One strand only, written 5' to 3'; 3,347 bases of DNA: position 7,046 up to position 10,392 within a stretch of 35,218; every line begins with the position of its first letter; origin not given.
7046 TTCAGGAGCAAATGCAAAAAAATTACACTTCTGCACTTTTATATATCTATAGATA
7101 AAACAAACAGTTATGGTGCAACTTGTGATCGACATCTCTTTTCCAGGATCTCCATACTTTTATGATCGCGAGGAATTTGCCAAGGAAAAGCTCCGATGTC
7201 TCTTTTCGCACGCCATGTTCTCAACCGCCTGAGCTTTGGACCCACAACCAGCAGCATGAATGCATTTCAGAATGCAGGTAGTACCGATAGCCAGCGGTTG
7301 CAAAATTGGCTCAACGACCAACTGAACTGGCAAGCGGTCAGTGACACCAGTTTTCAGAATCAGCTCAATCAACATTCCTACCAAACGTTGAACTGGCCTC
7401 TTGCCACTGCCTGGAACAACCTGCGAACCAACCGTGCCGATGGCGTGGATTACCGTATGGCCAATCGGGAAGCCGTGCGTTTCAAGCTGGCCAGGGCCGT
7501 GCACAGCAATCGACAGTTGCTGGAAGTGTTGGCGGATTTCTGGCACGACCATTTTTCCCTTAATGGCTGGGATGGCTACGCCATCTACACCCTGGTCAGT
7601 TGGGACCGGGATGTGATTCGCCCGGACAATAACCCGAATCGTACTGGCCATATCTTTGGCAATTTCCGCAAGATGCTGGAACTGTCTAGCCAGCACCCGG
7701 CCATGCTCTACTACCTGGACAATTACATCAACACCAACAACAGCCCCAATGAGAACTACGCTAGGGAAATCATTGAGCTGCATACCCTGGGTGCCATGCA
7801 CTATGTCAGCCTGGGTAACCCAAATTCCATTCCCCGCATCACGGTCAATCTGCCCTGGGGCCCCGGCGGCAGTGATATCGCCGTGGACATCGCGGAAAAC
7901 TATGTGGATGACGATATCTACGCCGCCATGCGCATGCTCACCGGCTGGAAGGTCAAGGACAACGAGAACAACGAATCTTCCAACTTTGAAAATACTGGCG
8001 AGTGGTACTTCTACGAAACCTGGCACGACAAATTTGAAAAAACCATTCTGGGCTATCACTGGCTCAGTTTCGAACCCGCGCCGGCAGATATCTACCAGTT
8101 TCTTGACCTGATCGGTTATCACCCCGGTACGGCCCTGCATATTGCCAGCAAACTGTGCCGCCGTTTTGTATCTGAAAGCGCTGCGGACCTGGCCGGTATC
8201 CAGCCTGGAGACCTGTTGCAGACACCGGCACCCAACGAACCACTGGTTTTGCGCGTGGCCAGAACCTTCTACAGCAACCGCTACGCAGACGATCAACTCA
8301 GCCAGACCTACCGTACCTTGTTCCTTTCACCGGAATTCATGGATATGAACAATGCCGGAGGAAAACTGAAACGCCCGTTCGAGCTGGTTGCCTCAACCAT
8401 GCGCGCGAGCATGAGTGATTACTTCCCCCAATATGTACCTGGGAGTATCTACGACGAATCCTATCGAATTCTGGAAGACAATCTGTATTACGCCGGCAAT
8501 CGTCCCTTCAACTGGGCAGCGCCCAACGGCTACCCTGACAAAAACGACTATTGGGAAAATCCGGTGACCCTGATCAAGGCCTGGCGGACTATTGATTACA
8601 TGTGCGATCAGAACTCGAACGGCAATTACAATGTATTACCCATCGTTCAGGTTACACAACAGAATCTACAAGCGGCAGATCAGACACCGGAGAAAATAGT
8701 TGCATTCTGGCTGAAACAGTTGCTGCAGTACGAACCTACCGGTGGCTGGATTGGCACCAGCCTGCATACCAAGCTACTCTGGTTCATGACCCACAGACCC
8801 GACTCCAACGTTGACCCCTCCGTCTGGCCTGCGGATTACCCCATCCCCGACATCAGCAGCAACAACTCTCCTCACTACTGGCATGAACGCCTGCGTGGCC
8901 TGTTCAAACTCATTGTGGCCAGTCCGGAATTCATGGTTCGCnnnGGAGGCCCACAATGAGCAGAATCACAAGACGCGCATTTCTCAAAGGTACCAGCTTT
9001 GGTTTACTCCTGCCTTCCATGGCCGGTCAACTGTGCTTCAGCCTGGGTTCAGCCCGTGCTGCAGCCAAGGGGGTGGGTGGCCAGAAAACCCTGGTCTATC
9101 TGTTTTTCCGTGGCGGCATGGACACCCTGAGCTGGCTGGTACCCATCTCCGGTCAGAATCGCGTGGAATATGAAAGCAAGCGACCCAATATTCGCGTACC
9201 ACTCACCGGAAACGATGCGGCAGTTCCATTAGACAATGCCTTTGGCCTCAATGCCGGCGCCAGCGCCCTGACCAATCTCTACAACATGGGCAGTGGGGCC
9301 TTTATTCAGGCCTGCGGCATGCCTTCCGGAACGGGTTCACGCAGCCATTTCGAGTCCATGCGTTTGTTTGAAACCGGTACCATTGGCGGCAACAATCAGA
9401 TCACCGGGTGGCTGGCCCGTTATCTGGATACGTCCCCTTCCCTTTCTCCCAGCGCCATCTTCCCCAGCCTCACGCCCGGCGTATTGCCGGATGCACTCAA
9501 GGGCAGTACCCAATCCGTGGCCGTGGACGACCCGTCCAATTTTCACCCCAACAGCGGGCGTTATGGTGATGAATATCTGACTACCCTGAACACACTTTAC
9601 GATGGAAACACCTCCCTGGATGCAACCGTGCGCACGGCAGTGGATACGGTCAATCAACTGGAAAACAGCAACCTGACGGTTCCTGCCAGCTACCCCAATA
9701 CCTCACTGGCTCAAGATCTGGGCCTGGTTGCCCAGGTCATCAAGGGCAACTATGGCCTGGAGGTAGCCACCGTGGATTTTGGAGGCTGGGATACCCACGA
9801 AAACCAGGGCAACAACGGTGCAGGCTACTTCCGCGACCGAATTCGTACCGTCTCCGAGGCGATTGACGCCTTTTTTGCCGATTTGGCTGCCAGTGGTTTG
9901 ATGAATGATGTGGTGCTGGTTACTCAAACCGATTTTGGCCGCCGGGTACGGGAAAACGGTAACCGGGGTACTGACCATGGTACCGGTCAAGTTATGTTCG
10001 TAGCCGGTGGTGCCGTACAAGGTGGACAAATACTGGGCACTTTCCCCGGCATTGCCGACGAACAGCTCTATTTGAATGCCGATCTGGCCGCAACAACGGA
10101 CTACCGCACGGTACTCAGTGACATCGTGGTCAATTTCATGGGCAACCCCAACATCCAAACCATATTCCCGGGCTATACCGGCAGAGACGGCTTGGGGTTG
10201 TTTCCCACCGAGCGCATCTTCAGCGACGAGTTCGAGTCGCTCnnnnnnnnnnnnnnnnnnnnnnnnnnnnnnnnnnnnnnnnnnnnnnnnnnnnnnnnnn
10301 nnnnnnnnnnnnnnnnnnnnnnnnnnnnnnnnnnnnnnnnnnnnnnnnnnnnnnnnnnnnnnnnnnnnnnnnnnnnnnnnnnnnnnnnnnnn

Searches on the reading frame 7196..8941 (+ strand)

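Call 95: search_protein_families(library=pfam, proteins=[window:7196-8941:+], max_evalue=0.00001)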
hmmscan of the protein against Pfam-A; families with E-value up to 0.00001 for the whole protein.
window:7196-8941:+ (582 aa): 1 family
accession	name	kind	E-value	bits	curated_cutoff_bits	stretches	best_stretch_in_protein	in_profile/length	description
PF08811.16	DUF1800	-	7.6e-89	299.2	26.1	1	7-581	1-419/419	Protein of unknown function (DUF1800)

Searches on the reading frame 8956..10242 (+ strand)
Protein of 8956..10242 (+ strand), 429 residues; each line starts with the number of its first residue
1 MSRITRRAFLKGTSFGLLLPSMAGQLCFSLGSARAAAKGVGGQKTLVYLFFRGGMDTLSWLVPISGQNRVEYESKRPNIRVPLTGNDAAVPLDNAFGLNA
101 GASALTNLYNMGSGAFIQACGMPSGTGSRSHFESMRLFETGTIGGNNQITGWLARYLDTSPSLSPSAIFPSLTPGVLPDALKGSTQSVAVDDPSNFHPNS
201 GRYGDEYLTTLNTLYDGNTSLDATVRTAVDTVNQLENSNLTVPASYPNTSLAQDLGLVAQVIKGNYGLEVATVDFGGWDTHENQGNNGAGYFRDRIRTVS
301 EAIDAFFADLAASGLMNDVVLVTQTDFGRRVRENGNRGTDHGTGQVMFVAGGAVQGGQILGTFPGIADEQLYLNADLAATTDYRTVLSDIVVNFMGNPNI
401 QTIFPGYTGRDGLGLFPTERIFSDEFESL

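Call 95: search_protein_families(library=pfam, proteins=[window:8956-10242:+], max_evalue=0.00001)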
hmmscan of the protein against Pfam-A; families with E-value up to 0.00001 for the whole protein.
window:8956-10242:+ (429 aa): 1 family
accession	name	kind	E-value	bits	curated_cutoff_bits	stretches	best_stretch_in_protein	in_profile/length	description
PF07394.17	DUF1501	-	4.7e-33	115.3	27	1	44-386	2-362/390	Protein of unknown function (DUF1501)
